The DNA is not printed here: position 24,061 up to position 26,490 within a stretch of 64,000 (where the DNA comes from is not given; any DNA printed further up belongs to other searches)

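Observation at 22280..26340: Cluster of HxlR-type regulator, SPASM-domain radical SAM and a 709-aa class B radical SAM with long C-terminal extension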

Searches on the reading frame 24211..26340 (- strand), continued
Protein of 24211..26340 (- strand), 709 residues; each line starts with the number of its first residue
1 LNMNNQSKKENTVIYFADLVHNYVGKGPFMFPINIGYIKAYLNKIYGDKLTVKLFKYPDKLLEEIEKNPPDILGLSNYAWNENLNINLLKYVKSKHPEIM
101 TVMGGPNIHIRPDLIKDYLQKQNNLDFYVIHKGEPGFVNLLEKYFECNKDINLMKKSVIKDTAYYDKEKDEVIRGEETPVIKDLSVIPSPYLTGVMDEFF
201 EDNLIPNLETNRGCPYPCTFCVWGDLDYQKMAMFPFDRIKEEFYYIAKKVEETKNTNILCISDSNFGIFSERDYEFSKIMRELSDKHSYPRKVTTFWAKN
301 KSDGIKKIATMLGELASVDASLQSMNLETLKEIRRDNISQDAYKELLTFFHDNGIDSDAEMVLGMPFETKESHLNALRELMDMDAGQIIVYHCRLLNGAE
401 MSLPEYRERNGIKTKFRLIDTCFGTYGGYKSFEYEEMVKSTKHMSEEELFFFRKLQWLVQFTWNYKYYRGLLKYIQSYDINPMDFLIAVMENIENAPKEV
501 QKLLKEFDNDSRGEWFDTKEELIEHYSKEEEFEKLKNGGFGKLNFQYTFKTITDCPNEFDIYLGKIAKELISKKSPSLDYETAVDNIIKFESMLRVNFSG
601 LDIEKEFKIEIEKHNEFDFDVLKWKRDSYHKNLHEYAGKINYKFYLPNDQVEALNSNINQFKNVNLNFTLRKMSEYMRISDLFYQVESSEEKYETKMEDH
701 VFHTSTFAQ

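Call 32: find_encoding_contigs(protein=P0189, flank=10000, max_places=1)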
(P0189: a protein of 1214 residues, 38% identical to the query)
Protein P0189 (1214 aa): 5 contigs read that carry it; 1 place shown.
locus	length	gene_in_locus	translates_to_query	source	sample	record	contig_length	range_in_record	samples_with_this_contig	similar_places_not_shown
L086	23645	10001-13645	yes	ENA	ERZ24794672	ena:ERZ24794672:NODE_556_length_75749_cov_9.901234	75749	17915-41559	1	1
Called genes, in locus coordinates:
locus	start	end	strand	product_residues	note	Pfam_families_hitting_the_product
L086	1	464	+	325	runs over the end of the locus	PF00288:GHMP_kinases_N, PF08544:GHMP_kinases_C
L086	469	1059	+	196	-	PF13580:SIS_2, PF01380:SIS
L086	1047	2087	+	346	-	PF01073:3Beta_HSD, PF01370:Epimerase, PF02719:Polysacc_synt_2 (weak), PF04321:RmlD_sub_bind, PF05368:NmrA (weak), PF13460:NAD_binding_10 (weak), PF16363:GDP_Man_Dehyd, PF07993:NAD_binding_4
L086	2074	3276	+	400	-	PF00483:NTP_transferase, PF12804:NTP_transf_3, PF00702:Hydrolase, PF13419:HAD_2, PF08645:PNK3P, PF13242:Hydrolase_like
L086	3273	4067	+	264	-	PF01073:3Beta_HSD (faint), PF01370:Epimerase, PF02719:Polysacc_synt_2 (faint), PF16363:GDP_Man_Dehyd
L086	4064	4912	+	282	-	PF01073:3Beta_HSD, PF01370:Epimerase, PF04321:RmlD_sub_bind, PF13460:NAD_binding_10 (faint), PF02719:Polysacc_synt_2, PF07993:NAD_binding_4, PF16363:GDP_Man_Dehyd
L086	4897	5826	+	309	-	PF00676:E1_dh, PF13292:DXP_synthase_N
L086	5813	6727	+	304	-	-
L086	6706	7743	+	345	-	PF00535:Glycos_transf_2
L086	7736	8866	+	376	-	PF00465:Fe-ADH, PF13685:Fe-ADH_2, PF25137:ADH_Fe_C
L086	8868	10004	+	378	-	PF01041:DegT_DnrJ_EryC1, PF01053:Cys_Met_Meta_PP, PF00155:Aminotran_1_2, PF00266:Aminotran_5, PF01212:Beta_elim_lyase (weak)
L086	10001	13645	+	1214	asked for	PF03102:NeuB, PF02348:CTP_transf_3, PF02310:B12-binding, PF04055:Radical_SAM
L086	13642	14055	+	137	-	PF14478:DUF4430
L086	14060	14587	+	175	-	PF20221:DUF6580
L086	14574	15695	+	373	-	-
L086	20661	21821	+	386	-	PF04055:Radical_SAM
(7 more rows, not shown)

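Call 34: find_related_loci(query=A2, collection=metagenome_contigs, flank=8000)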
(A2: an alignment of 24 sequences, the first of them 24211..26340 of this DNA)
Query A2 (709 aa) in metagenome_contigs; peptide patterns used: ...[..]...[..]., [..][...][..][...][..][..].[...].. (x = any residue, [..] = any of these).
599 stretches matched a pattern (row limit reached: there are more); 404 encode a relative of the query (tblastn E <= 1e-3); the best 80 are kept; 80 distinct loci.
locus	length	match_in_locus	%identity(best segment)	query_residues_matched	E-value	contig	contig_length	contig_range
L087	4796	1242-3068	32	14-624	9e-110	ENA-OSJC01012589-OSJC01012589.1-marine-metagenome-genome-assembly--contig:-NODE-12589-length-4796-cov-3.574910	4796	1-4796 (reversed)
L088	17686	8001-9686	34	14-579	2e-108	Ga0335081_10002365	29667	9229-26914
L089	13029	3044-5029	32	14-674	9e-102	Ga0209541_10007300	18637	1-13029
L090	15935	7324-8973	35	14-562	1e-99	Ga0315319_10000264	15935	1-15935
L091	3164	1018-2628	36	14-566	9e-102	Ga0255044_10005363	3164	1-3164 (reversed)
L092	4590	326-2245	32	14-664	5e-99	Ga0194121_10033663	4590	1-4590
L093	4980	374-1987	32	14-553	9e-98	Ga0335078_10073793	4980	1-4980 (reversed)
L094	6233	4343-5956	32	3-541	1e-93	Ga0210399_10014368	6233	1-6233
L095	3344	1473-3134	35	14-559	8e-94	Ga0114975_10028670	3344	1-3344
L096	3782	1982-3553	35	14-541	2e-92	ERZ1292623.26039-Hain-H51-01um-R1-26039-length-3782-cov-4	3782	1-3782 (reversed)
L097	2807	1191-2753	35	14-543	8e-93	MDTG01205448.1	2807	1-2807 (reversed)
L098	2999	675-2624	29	14-664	1e-91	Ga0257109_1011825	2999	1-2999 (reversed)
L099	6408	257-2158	30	13-665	2e-88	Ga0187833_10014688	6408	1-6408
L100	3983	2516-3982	35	14-501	2e-87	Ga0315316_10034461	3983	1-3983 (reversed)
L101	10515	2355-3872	34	13-526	5e-87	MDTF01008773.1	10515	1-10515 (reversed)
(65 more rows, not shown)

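Call 37: find_encoding_contigs(protein=P0124, flank=7000, max_places=1)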
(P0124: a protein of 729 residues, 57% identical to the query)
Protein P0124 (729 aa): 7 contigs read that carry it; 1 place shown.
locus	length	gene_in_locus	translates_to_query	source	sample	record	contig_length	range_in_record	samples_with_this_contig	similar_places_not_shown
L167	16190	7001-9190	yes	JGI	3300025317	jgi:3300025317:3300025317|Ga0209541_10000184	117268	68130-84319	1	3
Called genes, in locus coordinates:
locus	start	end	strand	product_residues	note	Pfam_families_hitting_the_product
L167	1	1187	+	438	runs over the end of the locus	PF01467:CTP_transf_like, PF13714:PEP_mutase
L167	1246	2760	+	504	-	PF01943:Polysacc_synt, PF03023:MurJ (weak), PF13440:Polysacc_synt_3, PF03023:MurJ, PF01554:MatE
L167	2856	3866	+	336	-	PF04101:Glyco_tran_28_C (weak)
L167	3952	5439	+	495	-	PF02310:B12-binding (weak), PF04055:Radical_SAM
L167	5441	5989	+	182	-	PF00483:NTP_transferase (faint), PF12804:NTP_transf_3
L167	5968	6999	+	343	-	PF04101:Glyco_tran_28_C (weak)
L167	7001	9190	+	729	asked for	PF02310:B12-binding (weak), PF04055:Radical_SAM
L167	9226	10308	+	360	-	PF03102:NeuB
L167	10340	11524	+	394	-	PF02348:CTP_transf_3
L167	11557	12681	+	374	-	-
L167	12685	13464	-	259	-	PF02348:CTP_transf_3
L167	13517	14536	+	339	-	PF01408:GFO_IDH_MocA, PF22725:GFO_IDH_MocA_C3 (faint), PF02894:GFO_IDH_MocA_C (weak)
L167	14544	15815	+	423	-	PF00155:Aminotran_1_2 (weak), PF01041:DegT_DnrJ_EryC1, PF00266:Aminotran_5 (weak), PF01212:Beta_elim_lyase (weak)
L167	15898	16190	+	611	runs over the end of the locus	PF04464:Glyphos_transf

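Call 38: find_encoding_contigs(protein=P0130, flank=7000, max_places=1)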
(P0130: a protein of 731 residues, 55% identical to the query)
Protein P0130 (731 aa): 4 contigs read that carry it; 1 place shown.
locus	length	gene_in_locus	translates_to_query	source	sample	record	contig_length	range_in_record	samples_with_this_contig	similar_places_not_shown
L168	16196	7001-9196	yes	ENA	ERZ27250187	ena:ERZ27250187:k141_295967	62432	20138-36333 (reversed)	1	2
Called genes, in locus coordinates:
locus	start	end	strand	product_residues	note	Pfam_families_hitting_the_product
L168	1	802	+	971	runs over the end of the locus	PF01467:CTP_transf_like, PF01326:PPDK_N, PF00391:PEP-utilizers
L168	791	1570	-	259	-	PF00483:NTP_transferase, PF12804:NTP_transf_3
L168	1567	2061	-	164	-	-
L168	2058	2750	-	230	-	PF07722:Peptidase_C26, PF00117:GATase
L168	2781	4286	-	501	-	PF01554:MatE, PF01943:Polysacc_synt, PF03023:MurJ (faint), PF13440:Polysacc_synt_3, PF01554:MatE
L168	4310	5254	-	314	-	PF03706:LPG_synthase_TM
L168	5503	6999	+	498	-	PF02310:B12-binding, PF04055:Radical_SAM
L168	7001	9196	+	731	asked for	PF04055:Radical_SAM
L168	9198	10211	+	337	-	-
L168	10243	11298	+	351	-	PF03102:NeuB, PF08666:SAF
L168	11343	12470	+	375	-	PF04464:Glyphos_transf (weak)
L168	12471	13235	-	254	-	PF02348:CTP_transf_3, PF12804:NTP_transf_3 (weak)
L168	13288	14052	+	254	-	PF02348:CTP_transf_3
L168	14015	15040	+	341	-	PF01408:GFO_IDH_MocA, PF22725:GFO_IDH_MocA_C3 (faint), PF02894:GFO_IDH_MocA_C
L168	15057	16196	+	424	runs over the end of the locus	PF01041:DegT_DnrJ_EryC1, PF01212:Beta_elim_lyase (faint)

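Call 39: find_encoding_contigs(protein=P0146, flank=7000, max_places=1)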
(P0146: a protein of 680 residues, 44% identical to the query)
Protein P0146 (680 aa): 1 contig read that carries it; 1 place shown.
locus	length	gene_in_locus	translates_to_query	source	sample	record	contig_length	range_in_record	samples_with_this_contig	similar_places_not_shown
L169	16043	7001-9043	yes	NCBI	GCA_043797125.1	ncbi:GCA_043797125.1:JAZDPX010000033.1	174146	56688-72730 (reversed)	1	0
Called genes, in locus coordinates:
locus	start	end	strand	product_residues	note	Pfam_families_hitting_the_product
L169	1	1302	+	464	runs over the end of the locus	PF02310:B12-binding, PF04055:Radical_SAM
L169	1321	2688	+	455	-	-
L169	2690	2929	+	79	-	PF12728:HTH_17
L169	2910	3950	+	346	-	-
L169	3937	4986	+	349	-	PF03102:NeuB, PF08666:SAF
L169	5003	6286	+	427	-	PF02310:B12-binding, PF04055:Radical_SAM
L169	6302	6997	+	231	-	PF02348:CTP_transf_3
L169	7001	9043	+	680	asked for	PF02310:B12-binding, PF04055:Radical_SAM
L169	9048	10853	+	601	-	PF27859:LIC12162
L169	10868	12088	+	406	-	-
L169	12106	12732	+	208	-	PF00117:GATase, PF01174:SNO (faint)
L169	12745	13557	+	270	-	PF00977:His_biosynth, PF01207:Dus (faint)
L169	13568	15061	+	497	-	PF01943:Polysacc_synt, PF13440:Polysacc_synt_3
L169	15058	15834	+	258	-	PF00483:NTP_transferase, PF12804:NTP_transf_3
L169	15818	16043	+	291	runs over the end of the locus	PF00892:EamA, PF06800:Sugar_transport (faint), PF00892:EamA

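Call 40: find_encoding_contigs(protein=P0165, flank=7000, max_places=1)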
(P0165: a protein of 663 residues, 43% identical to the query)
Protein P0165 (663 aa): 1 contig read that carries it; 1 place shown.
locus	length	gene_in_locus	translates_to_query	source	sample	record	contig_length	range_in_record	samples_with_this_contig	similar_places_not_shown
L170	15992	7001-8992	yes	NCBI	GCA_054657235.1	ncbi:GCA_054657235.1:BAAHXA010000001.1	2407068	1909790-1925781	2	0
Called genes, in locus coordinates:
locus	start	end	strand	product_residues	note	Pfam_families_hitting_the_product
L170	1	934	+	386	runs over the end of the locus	PF02350:Epimerase_2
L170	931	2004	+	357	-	PF03102:NeuB, PF08666:SAF (weak)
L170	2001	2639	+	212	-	PF17836:PglD_N, PF25087:GMPPB_C (faint), PF25084:LbH_EIF2B (faint), PF00132:Hexapep, PF14602:Hexapep_2 (weak)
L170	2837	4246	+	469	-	PF02310:B12-binding, PF04055:Radical_SAM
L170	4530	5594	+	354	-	PF00571:CBS (weak), PF00483:NTP_transferase, PF12804:NTP_transf_3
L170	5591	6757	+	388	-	PF00465:Fe-ADH, PF13685:Fe-ADH_2, PF25137:ADH_Fe_C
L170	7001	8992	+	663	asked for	PF02310:B12-binding, PF04055:Radical_SAM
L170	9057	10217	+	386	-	-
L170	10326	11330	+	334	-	PF04055:Radical_SAM, PF13186:SPASM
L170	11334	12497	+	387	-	PF01053:Cys_Met_Meta_PP (weak), PF00155:Aminotran_1_2, PF01041:DegT_DnrJ_EryC1, PF00266:Aminotran_5 (weak)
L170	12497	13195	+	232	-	PF02348:CTP_transf_3, PF12804:NTP_transf_3 (weak)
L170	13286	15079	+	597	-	PF00005:ABC_tran, PF02463:SMC_N (faint)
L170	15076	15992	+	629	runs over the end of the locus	-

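Call 56: predict_structure(alignment_id=A2)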
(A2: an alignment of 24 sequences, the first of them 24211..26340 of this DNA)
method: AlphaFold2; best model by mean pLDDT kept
length: 709 residues; sequences in the alignment: 24
mean_pLDDT: 89.6   pTM: 0.88
mean pLDDT of the five models: 89.6, 89.6, 89.2, 87.6, 86.8
residues with pLDDT >= 90: 490; 70-90: 183; 50-70: 9; < 50: 27
segments of 3 or more residues with pLDDT < 50: 1-8, 691-709
pLDDT, mean of each block of 10 residues (from residue 1): 44 96 84 96 93 96 97 95 96 96 92 91 95 93 95 94 94 91 92 96 92 87 75 94 97 92 89 96 94 84 84 87 91 88 89 85 93 96 90 89 93 95 92 95 95 95 93 94 97 95 95 95 96 92 92 94 97 84 95 90 80 93 88 89 91 89 90 86 84 39 32
secondary structure, 60 per line:
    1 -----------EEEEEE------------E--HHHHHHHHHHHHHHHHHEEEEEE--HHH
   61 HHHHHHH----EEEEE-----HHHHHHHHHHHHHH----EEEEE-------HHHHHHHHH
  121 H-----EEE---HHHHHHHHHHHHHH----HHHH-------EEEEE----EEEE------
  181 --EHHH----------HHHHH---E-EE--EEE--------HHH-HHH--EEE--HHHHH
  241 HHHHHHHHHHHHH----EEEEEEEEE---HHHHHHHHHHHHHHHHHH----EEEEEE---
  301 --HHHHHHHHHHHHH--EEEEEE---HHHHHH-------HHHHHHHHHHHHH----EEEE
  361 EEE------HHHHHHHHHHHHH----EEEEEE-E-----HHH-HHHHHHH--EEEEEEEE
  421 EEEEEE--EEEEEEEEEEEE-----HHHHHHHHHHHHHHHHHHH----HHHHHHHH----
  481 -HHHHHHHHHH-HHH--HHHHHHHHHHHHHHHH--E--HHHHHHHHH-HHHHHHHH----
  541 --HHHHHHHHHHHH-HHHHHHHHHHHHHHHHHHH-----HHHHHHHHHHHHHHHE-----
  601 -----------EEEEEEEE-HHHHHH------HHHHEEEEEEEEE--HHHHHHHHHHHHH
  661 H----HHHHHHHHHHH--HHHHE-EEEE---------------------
elements in order (helices of 4 or more, strands of 3 or more residues): E12-17 H33-49 E50-55 H58-67 E72-76 H82-95 E100-104 H112-121 E127-129 H133-146 H151-154 E162-166 E171-174 H197-201 E211-213 E231-233 H236-253 E258-266 H270-287 E292-297 H303-315 E318-323 H327-332 H340-352 E357-363 H370-382 E387-392 H404-410 E413-426 E429-440 H446-464 H469-476 H482-491 H498-513 H519-527 H529-536 H543-554 H556-574 H580-594 E612-619 H621-626 H633-636 E637-645 H648-661 H666-676 H679-682 E685-688

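Call 62: fold_search(model_id=the predicted structure, library=pdb)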
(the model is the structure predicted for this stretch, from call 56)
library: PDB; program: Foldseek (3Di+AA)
matches with E <= 10: 1645; with E <= 0.001: 33
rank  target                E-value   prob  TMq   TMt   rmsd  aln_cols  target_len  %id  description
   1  7kdx_B                5.0e-37  1.00  0.74  0.78   5.2       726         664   21  Crystal structure of Streptomyces tokunonesis TokK with hydroxycobalamin, 5'-deoxyadenosine, and methionine (released 2022-01-12)
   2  7kdy_A                1.4e-36  1.00  0.74  0.79   5.1       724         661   21  Crystal structure of Streptomyces tokunonesis TokK with hydroxycobalamin, 5'-deoxyadenosine, methionine, and (2R)-pant (released 2022-01-12)
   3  7kdx_A                1.7e-36  1.00  0.71  0.76   5.8       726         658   21  Crystal structure of Streptomyces tokunonesis TokK with hydroxycobalamin, 5'-deoxyadenosine, and methionine (released 2022-01-12)
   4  7kdy_B                4.7e-36  1.00  0.73  0.78   5.5       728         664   21  Crystal structure of Streptomyces tokunonesis TokK with hydroxycobalamin, 5'-deoxyadenosine, methionine, and (2R)-pant (released 2022-01-12)
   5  9n1d                  3.8e-33  1.00  0.70  0.78   6.0       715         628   20  Crystal structure of CysS from Corallococcus sp. CA054B with 5'-deoxyadenosine and methionine bound (released 2026-01-28)
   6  9n1b                  4.0e-33  1.00  0.70  0.79   5.6       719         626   19  Crystal structure of CysS from Corallococcus sp. CA054B with 5'-deoxyadenosine, methionine, and pantetheinylated 3-metho (released 2026-01-28)
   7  9n1c                  4.4e-32  1.00  0.70  0.78   5.8       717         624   19  Crystal structure of CysS from Corallococcus sp. CA054B with 5'-deoxyadenosine, methionine, and pantetheinylated 3-ethox (released 2026-01-28)
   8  5ul4                  2.3e-15  1.00  0.46  0.45  13.8       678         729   13  Structure of Cobalamin-dependent S-adenosylmethionine radical enzyme OxsB with aqua-cobalamin and S-adenosylmethionine b (released 2017-04-19)
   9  5ul3                  8.5e-15  1.00  0.47  0.46  12.7       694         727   12  Structure of Cobalamin-dependent S-adenosylmethionine radical enzyme OxsB with aqua-cobalamin bound (released 2017-04-19)
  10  9ccb                  3.9e-14  1.00  0.38  0.62   5.0       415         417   16  X-ray crystal structure of methyl-coenzyme M reductase glutamine methylase (MgmA) from Methanothermobacter marburgensis  (released 2025-01-01)
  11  6wte_A                8.3e-14  1.00  0.42  0.52   6.5       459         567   14  Structure of radical S-adenosylmethionine methyltransferase, TsrM, from Kitasatospora setae with cobalamin and [4Fe-4S (released 2020-12-23)
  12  6wte_B                3.6e-13  1.00  0.42  0.55   5.4       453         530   14  Structure of radical S-adenosylmethionine methyltransferase, TsrM, from Kitasatospora setae with cobalamin and [4Fe-4S (released 2020-12-23)
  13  6wtf_A                6.2e-13  1.00  0.43  0.55   5.1       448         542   15  Structure of radical S-adenosylmethionine methyltransferase, TsrM, from Kitasatospora setae with tryptophan substrate  (released 2020-12-23)
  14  6wtf_B                7.4e-13  1.00  0.44  0.56   7.3       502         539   14  Structure of radical S-adenosylmethionine methyltransferase, TsrM, from Kitasatospora setae with tryptophan substrate  (released 2020-12-23)
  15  5ul2                  8.2e-13  1.00  0.46  0.45  12.9       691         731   13  Structure of Apo, SeMet-labeled Cobalamin-dependent S-adenosylmethionine radical enzyme OxsB (released 2017-04-19)
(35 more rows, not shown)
